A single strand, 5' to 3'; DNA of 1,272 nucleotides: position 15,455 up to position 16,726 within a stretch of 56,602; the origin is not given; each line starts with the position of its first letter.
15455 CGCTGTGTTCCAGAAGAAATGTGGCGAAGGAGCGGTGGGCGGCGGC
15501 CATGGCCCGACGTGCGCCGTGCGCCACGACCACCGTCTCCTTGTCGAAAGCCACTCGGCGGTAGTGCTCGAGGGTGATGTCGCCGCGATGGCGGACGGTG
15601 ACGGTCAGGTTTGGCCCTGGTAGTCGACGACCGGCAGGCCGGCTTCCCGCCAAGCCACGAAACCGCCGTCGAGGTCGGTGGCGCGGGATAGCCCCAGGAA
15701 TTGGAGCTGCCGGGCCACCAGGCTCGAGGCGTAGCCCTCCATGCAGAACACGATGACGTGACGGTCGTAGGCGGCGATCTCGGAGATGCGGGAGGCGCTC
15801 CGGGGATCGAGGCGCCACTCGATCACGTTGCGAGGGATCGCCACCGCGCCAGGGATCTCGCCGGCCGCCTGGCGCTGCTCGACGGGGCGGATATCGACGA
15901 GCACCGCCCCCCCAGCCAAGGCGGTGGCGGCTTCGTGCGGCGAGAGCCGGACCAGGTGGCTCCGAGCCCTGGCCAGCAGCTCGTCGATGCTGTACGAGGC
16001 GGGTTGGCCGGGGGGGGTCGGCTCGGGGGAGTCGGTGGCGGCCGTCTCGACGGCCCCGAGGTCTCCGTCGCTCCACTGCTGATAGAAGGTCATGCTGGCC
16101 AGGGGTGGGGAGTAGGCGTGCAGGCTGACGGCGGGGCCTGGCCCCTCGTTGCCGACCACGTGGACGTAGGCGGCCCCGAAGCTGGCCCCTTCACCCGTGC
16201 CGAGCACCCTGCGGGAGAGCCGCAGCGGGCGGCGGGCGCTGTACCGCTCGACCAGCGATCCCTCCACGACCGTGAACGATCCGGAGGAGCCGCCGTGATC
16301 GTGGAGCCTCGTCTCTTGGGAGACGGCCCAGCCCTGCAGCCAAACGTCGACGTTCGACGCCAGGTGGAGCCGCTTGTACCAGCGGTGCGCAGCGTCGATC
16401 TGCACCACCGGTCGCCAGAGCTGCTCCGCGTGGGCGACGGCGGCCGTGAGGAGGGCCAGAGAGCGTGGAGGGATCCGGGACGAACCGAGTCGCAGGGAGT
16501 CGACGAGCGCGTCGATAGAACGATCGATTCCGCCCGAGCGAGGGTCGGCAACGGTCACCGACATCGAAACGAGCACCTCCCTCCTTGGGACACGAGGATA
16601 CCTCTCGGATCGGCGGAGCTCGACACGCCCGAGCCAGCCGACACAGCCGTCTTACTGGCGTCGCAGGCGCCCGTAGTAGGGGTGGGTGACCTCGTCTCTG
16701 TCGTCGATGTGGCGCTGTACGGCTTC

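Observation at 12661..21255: Unassigned gene cluster: Fae-like, CDO::rhodanese and a lyase pair, divergent from a class III ADH and P450, flanked by a third lyase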

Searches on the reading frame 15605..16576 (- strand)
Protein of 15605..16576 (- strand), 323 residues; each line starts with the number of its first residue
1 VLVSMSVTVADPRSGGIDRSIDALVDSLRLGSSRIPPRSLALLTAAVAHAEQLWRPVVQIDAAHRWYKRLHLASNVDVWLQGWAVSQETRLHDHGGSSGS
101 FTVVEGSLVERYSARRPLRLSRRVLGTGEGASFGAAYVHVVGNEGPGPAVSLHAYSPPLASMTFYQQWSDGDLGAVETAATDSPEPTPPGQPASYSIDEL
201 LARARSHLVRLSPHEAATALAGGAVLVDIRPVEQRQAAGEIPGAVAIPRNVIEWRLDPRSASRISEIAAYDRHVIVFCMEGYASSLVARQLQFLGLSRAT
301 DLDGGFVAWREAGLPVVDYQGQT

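Call 4: search_protein_families(library=pfam, proteins=[window:15605-16576:-], max_evalue=0.01)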
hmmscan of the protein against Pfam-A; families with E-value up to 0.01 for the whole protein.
window:15605-16576:- (323 aa): 2 families
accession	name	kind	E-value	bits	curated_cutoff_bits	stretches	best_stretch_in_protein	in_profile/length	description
PF00581.25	Rhodanese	-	3.6e-12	47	22.2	1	212-311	1-101/102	Rhodanese-like domain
PF05995.18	CDO_I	-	4.8e-12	46.2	23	1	45-167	38-169/170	Cysteine dioxygenase type I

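Call 5: search_protein_families(library=ncbifam, proteins=[window:15605-16576:-], max_evalue=0.01)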
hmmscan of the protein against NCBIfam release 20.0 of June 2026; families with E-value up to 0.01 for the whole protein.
window:15605-16576:- (323 aa): 7 families
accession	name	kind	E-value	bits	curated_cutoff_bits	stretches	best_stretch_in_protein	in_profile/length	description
NF006444.0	PRK08762.1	equivalog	7.9e-17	60.9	449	1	198-318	4-116/387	molybdopterin-synthase adenylyltransferase MoeB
NF001195.0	PRK00162.1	equivalog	6.7e-07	29.6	102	1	210-318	6-105/108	thiosulfate sulfurtransferase GlpE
NF045521.1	rhoda_near_glyco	subfamily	2.1e-06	27.6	145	1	257-322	57-121/144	rhodanese homology domain-containing protein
NF005646.0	PRK07411.1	equivalog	0.00016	20.9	633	1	223-312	299-382/390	molybdopterin-synthase adenylyltransferase MoeB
NF033833.0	rhodan_ChrE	equivalog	0.00017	21.5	120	1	212-317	6-105/108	rhodanese family chromate resistance protein ChrE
NF005902.0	PRK07878.1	equivalog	0.00017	20.6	647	1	225-311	305-383/392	adenylyltransferase/sulfurtransferase MoeZ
NF041203.1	rhodanese_LYCAU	equivalog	0.00072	19.2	115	1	255-316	60-123/126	rhodanese-related (seleno)protein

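Call 21: search_solved_structures(query=window:15605-16576:-, max_evalue=0.01, show_alignments=3)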
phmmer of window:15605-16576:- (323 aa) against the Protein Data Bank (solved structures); distinct sequences matched with E-value up to 0.01: 25.
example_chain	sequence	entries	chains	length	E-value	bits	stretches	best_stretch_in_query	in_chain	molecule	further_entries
8qfl_A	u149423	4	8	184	1e-15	60.9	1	34-183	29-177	Cysteine dioxygenase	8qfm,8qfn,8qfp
8qfr_A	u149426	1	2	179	1.4e-15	60.4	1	38-183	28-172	Cysteine dioxygenase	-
8qfo_A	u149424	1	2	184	3.4e-15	59.2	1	34-183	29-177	Cysteine dioxygenase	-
2hhg_A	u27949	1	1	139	5.7e-15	58.5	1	196-317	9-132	Hypothetical protein RPA3614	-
8qfq_A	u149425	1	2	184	2.4e-14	56.4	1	34-183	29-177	Cysteine dioxygenase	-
6mxv_A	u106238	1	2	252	2.3e-10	43.3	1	224-318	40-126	Rhodanese-like family protein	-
3eqe_A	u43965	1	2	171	4e-08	36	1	38-168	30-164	Putative cystein dioxygenase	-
4qm8_A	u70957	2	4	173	4.1e-08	35.9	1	38-168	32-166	Cysteine dioxygenase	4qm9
3tp9_A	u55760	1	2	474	6.7e-06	28.7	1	208-316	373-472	BETA-LACTAMASE and RHODANESE DOMAIN PROTEIN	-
5hbl_A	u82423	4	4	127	7.9e-06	28.4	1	200-317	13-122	Inner membrane protein YgaP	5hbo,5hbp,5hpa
6bev_A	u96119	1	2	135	1.1e-05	27.9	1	215-311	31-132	Thiosulfate sulfurtransferase/rhodanese-like domain-containing protein 1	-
1qxn_A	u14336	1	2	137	3.1e-05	26.5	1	202-319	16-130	sulfide dehydrogenase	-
2moi_A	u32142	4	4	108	3.7e-05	26.2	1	208-317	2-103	Inner membrane protein YgaP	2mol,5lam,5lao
1yt8_A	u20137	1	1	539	4.5e-05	25.9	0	225-313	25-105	thiosulfate sulfurtransferase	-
2mrm_A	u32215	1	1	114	4.9e-05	25.8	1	208-317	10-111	Membrane protein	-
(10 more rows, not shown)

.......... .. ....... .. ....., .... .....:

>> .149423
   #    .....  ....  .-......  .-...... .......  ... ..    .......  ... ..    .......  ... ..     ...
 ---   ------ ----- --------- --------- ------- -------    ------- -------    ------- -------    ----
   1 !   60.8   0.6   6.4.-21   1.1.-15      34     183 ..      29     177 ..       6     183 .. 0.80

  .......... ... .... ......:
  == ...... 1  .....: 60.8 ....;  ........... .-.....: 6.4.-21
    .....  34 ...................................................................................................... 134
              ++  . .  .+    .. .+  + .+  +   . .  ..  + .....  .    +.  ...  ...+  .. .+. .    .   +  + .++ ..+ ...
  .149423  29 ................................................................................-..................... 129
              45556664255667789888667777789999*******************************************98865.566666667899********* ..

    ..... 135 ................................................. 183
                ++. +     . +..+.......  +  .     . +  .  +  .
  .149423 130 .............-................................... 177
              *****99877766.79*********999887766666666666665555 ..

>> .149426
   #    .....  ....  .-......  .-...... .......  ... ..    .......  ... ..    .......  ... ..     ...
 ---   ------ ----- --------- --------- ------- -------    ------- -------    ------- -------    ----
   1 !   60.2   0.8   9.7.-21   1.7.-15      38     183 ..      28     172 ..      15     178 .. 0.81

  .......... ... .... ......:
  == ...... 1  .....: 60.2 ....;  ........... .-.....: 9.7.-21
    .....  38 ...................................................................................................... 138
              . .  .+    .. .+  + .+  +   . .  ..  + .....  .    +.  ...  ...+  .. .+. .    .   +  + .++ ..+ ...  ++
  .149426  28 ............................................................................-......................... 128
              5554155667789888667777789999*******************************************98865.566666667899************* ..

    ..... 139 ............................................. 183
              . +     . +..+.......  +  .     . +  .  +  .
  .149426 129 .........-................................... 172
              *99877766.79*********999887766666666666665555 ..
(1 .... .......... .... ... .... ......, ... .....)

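Call 60: find_homologous_proteins(query=window:15605-16564:-, max_evalue=0.00001)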
Query window:15605-16564:- (319 aa): 524 proteins with E <= 0.00001 among 8000 candidates; the best 120 are listed.
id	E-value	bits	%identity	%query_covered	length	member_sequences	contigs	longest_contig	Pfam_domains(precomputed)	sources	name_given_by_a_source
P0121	1.9e-206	702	100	100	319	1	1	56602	PF05995.19,PF00581.26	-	-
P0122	2.1e-98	347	54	97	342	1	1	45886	PF05995.19,PF00581.26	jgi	jgi:rhodanese-related sulfurtransferase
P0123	1.5e-94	335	53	94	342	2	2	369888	PF05995.19,PF00581.26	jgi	-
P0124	3.6e-91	324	55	92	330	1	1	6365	PF05995.19,PF00581.26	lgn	-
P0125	5.9e-86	306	53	93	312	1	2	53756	PF05995.19,PF00581.26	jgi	-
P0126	3.6e-85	304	52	95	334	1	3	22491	PF05995.19,PF00581.26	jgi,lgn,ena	-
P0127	6.1e-85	303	53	93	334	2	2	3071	PF05995.19,PF00581.26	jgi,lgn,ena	-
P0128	3.5e-84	301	55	89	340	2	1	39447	PF05995.19,PF00581.26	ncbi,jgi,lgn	ncbi:MAG: rhodanese-like domain-containing protein [Acidimicrobiales bacterium]|jgi:rhodanese-relate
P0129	1.7e-83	298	50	96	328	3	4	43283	PF05995.19,PF00581.26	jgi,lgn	-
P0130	6.4e-83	297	51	94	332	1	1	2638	PF05995.19,PF00581.26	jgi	jgi:rhodanese-related sulfurtransferase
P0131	1.2e-82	296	51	94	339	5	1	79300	PF05995.19,PF00581.26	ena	-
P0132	2.8e-82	294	51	94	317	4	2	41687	PF05995.19,PF00581.26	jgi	jgi:rhodanese-related sulfurtransferase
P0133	5.9e-82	293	50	94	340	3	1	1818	PF05995.19,PF00581.26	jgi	-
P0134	1.8e-81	292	50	93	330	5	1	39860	PF05995.19,PF00581.26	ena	-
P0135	4.0e-81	291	51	94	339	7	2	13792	PF05995.19,PF00581.26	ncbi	-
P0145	8.5e-80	286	51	93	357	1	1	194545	PF05995.19,PF00581.26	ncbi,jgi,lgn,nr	ncbi:MAG: Rhodanese-related sulfurtransferase [Acidimicrobiaceae bacterium]|jgi:rhodanese-related su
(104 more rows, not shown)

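Call 61: find_encoding_contigs(protein=P0122, flank=10000, max_places=1)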
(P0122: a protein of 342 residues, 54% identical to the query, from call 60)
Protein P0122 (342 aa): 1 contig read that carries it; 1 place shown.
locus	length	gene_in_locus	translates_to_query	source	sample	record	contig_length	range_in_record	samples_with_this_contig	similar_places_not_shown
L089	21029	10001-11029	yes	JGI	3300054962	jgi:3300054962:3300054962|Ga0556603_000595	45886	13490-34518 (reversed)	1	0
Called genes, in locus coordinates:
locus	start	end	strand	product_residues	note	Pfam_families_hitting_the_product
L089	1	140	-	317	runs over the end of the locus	PF19300:BPD_transp_1_N, PF00528:BPD_transp_1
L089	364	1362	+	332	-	PF01408:GFO_IDH_MocA, PF22725:GFO_IDH_MocA_C3, PF02894:GFO_IDH_MocA_C (weak)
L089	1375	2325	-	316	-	PF01522:Polysacc_deac_1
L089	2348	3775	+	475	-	PF01979:Amidohydro_1, PF07969:Amidohydro_3 (weak)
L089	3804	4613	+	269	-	PF00392:GntR, PF07729:FCD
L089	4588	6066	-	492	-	PF00221:Lyase_aromatic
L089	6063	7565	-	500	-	PF00221:Lyase_aromatic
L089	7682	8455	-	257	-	PF00106:adh_short, PF08659:KR, PF13561:adh_short_C2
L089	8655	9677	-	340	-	PF02574:S-methyl_trans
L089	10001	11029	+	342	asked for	PF05995:CDO_I, PF00581:Rhodanese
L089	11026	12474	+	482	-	PF00221:Lyase_aromatic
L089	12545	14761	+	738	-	PF00724:Oxidored_FMN, PF00070:Pyr_redox (faint), PF00890:FAD_binding_2 (weak), PF01266:DAO (faint), PF03486:HI0933_like (faint), PF07992:Pyr_redox_2, PF13450:NAD_binding_8 (faint), PF22620:OYE-like_second_a-b, +1 more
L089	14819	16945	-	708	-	PF12797:Fer4_2 (faint), PF13183:Fer4_8, PF13187:Fer4_9, PF13237:Fer4_10, PF13484:Fer4_16 (faint), PF02754:CCG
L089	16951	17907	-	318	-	PF01012:ETF, PF00766:ETF_alpha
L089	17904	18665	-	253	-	PF01012:ETF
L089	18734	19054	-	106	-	PF05899:Cupin_3 (weak), PF06249:EutQ, PF07883:Cupin_2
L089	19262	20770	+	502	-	PF00324:AA_permease, PF13520:AA_permease_2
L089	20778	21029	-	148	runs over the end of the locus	PF00582:Usp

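Call 62: find_encoding_contigs(protein=P0123, flank=10000, max_places=1)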
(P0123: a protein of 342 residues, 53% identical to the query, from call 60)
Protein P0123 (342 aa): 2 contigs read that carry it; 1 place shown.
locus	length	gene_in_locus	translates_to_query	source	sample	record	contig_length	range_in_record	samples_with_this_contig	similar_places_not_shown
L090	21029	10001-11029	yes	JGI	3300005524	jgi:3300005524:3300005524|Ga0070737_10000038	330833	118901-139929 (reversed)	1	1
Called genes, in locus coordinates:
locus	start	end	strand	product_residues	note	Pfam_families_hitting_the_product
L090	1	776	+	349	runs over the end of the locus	PF01717:Meth_synt_2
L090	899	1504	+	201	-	PF00775:Dioxygenase_C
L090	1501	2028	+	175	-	PF00775:Dioxygenase_C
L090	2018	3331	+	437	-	PF00206:Lyase_1, PF10397:ADSL_C (weak), PF10415:FumaraseC_C (faint)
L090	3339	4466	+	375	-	PF01717:Meth_synt_2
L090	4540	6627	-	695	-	PF00005:ABC_tran, PF02463:SMC_N (faint), PF13191:AAA_16 (faint), PF13401:AAA_22 (faint), PF13304:AAA_21 (faint), PF08352:oligo_HPY, PF00005:ABC_tran, PF08352:oligo_HPY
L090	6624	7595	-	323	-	PF12911:OppC_N, PF00528:BPD_transp_1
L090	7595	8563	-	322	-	PF19300:BPD_transp_1_N, PF00528:BPD_transp_1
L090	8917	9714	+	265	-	PF00392:GntR, PF07729:FCD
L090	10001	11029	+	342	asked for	PF05995:CDO_I, PF00581:Rhodanese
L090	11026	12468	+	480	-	PF00221:Lyase_aromatic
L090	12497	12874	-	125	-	-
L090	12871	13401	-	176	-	PF02669:KdpC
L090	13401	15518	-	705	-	PF00122:E1-E2_ATPase, PF00702:Hydrolase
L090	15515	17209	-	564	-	PF03814:KdpA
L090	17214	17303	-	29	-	PF09604:Potass_KdpF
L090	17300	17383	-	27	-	-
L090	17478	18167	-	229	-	PF00072:Response_reg, PF00486:Trans_reg_C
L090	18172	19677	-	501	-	PF13493:DUF4118, PF00512:HisKA, PF02518:HATPase_c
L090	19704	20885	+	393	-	PF02702:KdpD, PF00582:Usp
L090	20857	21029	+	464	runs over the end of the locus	PF00890:FAD_binding_2 (weak), PF01266:DAO, PF13450:NAD_binding_8 (faint)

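Call 63: find_encoding_contigs(protein=P0145, flank=10000, max_places=1)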
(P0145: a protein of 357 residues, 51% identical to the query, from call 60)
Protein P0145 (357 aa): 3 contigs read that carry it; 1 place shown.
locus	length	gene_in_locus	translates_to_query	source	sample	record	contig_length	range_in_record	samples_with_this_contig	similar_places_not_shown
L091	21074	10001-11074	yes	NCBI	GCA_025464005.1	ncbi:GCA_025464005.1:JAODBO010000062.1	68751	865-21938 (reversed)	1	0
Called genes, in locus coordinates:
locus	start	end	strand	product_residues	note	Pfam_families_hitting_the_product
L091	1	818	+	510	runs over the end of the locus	PF02142:MGS, PF01808:AICARFT_IMPCHas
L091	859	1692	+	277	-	PF00763:THF_DHG_CYH, PF02882:THF_DHG_CYH_C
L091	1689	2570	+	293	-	PF02219:MTHFR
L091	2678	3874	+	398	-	PF00180:Iso_dh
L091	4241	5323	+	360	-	PF01087:GalP_UDP_transf, PF02744:GalP_UDP_tr_C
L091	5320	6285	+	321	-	PF01073:3Beta_HSD, PF01370:Epimerase, PF02719:Polysacc_synt_2 (weak), PF04321:RmlD_sub_bind, PF07993:NAD_binding_4 (faint), PF13460:NAD_binding_10 (weak), PF16363:GDP_Man_Dehyd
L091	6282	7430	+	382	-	PF10509:GalKase_gal_bdg, PF00288:GHMP_kinases_N, PF08544:GHMP_kinases_C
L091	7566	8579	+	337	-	PF00056:Ldh_1_N, PF02866:Ldh_1_C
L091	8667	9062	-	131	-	PF01638:HxlR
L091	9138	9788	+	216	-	PF02525:Flavodoxin_2, PF03358:FMN_red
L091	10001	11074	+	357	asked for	PF05995:CDO_I, PF00581:Rhodanese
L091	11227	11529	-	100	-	PF03992:ABM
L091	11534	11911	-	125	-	-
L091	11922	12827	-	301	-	PF13085:Fer2_3, PF13183:Fer4_8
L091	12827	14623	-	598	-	PF00890:FAD_binding_2, PF01266:DAO (faint), PF03486:HI0933_like (faint), PF07992:Pyr_redox_2 (faint), PF02910:Succ_DH_flav_C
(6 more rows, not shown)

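Call 71: find_related_loci(query=A2, collection=metagenome_contigs, flank=10000)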
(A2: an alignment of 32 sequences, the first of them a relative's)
Query A2 (319 aa) in metagenome_contigs; peptide patterns used: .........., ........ (x = any residue, [..] = any of these).
600 stretches matched a pattern (row limit reached: there are more); 563 encode a relative of the query (tblastn E <= 1e-3); the best 80 are kept; 80 distinct loci.
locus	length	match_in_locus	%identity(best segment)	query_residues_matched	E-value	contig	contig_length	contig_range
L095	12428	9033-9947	52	15-316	3e-88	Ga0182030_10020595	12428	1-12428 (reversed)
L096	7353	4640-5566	53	9-312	3e-87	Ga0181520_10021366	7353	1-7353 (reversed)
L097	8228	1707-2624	50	28-312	4e-81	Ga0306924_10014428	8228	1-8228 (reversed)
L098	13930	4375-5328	48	15-312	1e-80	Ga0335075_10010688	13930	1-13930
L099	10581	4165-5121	48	15-312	3e-80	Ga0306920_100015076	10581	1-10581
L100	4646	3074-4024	49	15-310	2e-80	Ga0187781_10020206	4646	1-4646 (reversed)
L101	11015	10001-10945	48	8-312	5e-80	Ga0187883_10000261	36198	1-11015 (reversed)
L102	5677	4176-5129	48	19-312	7e-80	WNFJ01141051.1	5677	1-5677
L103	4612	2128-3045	49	28-312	3e-79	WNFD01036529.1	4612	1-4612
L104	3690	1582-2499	49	28-312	2e-79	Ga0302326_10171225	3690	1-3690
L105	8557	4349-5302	47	15-312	6e-79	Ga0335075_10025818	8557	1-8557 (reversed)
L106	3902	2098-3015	49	28-312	3e-79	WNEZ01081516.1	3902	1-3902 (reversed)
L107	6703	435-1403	48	15-316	5e-79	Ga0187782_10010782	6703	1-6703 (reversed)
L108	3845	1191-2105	49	28-312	5e-79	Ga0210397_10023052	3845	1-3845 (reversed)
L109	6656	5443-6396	47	15-311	8e-79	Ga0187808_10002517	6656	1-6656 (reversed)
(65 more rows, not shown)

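Call 80: predict_structure(alignment_id=A2)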
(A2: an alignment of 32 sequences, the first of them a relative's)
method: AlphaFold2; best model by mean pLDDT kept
length: 319 residues; sequences in the alignment: 32
mean_pLDDT: 89.8   pTM: 0.61
mean pLDDT of the five models: 89.8, 89.6, 89.4, 89.0, 88.0
residues with pLDDT >= 90: 240; 70-90: 52; 50-70: 15; < 50: 12
segments of 3 or more residues with pLDDT < 50: 1-6, 185-189
pLDDT, mean of each block of 10 residues (from residue 1): 47 87 82 96 95 82 90 95 93 96 96 84 98 95 96 94 87 88 53 83 96 98 97 97 94 94 96 95 93 96 98 82
secondary structure, 60 per line:
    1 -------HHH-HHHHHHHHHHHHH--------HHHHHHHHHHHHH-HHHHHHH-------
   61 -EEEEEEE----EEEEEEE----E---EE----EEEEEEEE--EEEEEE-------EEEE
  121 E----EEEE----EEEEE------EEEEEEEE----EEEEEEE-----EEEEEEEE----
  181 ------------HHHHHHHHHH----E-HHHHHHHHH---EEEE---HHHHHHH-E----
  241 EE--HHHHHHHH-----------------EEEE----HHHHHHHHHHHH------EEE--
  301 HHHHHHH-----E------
elements in order: H12-24 H33-45 H47-53 E62-68 E73-79 E94-101 E104-109 E117-121 E126-129 E134-138 E145-152 E157-163 E169-176 H193-202 H209-217 E221-224 H228-234 H245-252 E270-273 H278-289 E296-298 H301-307

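Call 86: fold_search(model_id=the predicted structure, library=pdb)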
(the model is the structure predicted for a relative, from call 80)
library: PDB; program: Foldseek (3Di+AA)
matches with E <= 10: 1885; with E <= 0.001: 862
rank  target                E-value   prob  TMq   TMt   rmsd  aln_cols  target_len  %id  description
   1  8qfp_B                6.0e-16  1.00  0.43  0.85   2.8       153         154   32  Ergothioneine dioxygenase from Thermocatellispora tengchongensis in complex with manganese and in presence of catalase (released 2023-12-27)
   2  8qfp_A                1.9e-15  1.00  0.42  0.83   3.2       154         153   32  Ergothioneine dioxygenase from Thermocatellispora tengchongensis in complex with manganese and in presence of catalase (released 2023-12-27)
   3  8qfq_A                2.3e-15  1.00  0.43  0.85   3.1       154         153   31  Ergothioneine dioxygenase, variant H147A, from Thermocatellispora tengchongensis in complex with manganese (released 2023-12-27)
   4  8qfn_A                3.6e-15  1.00  0.43  0.84   3.0       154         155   32  Ergothioneine dioxygenase from Thermocatellispora tengchongensis in complex with manganese and in presence of catalase (released 2023-12-27)
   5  8qfo_A                3.8e-15  1.00  0.42  0.84   3.0       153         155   32  Ergothioneine dioxygenase, variant Y149F, from Thermocatellispora tengchongensis in complex with manganese (released 2023-12-27)
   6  8qfl_A                5.8e-15  1.00  0.41  0.83   3.1       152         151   32  Ergothioneine dioxygenase from Thermocatellispora tengchongensis in complex with iron (released 2023-12-27)
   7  8qfr_A                1.1e-14  1.00  0.40  0.84   3.2       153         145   31  Ergothioneine dioxygenase from Thermocatellispora tengchongensis in complex with nickel and substrate (anaerobic) (released 2024-09-11)
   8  8qfm_A                1.6e-14  1.00  0.40  0.82   3.4       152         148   32  Ergothioneine dioxygenase from Thermocatellispora tengchongensis in complex with manganese (released 2023-12-27)
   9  8qfo_B                2.0e-14  1.00  0.43  0.87   2.5       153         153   31  Ergothioneine dioxygenase, variant Y149F, from Thermocatellispora tengchongensis in complex with manganese (released 2023-12-27)
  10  8qfq_B                2.1e-14  1.00  0.41  0.86   2.8       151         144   31  Ergothioneine dioxygenase, variant H147A, from Thermocatellispora tengchongensis in complex with manganese (released 2023-12-27)
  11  8qfl_B                2.4e-14  1.00  0.41  0.85   2.8       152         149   32  Ergothioneine dioxygenase from Thermocatellispora tengchongensis in complex with iron (released 2023-12-27)
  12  8qfm_B                8.2e-14  1.00  0.40  0.81   3.6       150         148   31  Ergothioneine dioxygenase from Thermocatellispora tengchongensis in complex with manganese (released 2023-12-27)
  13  8qfr_B                7.0e-13  1.00  0.40  0.84   2.9       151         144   31  Ergothioneine dioxygenase from Thermocatellispora tengchongensis in complex with nickel and substrate (anaerobic) (released 2024-09-11)
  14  3eqe_A                8.2e-12  1.00  0.39  0.76   3.4       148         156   26  Crystal structure of the YubC protein from Bacillus subtilis. Northeast Structural Genomics Consortium target SR112. (released 2008-10-14)
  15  4qm9_A                1.1e-11  1.00  0.40  0.79   3.4       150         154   23  Crystal Structure of a Putative Cysteine Dioxygenase From Bacillus subtilis with Cys-bound (released 2014-11-19)
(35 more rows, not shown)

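Call 91: search_protein_families(library=pfam, proteins=[L089:8655-9677:-, L089:2348-3775:+], max_evalue=0.001)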
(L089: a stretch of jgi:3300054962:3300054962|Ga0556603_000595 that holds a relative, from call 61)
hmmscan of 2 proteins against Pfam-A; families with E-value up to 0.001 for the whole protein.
L089:8655-9677:- (340 aa): 1 family
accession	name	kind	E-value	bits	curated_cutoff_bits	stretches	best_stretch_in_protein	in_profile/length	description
PF02574.22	S-methyl_trans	-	2.9e-39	136.1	22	1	38-303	26-282/283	Homocysteine S-methyltransferase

L089:2348-3775:+ (475 aa): 2 families
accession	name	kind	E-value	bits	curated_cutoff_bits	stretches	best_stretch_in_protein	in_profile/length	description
PF01979.26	Amidohydro_1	-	1.5e-17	64.3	25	1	49-421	1-344/345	Amidohydrolase family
PF07969.17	Amidohydro_3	-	9e-13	48.9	29.7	1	342-421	404-470/472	Amidohydrolase family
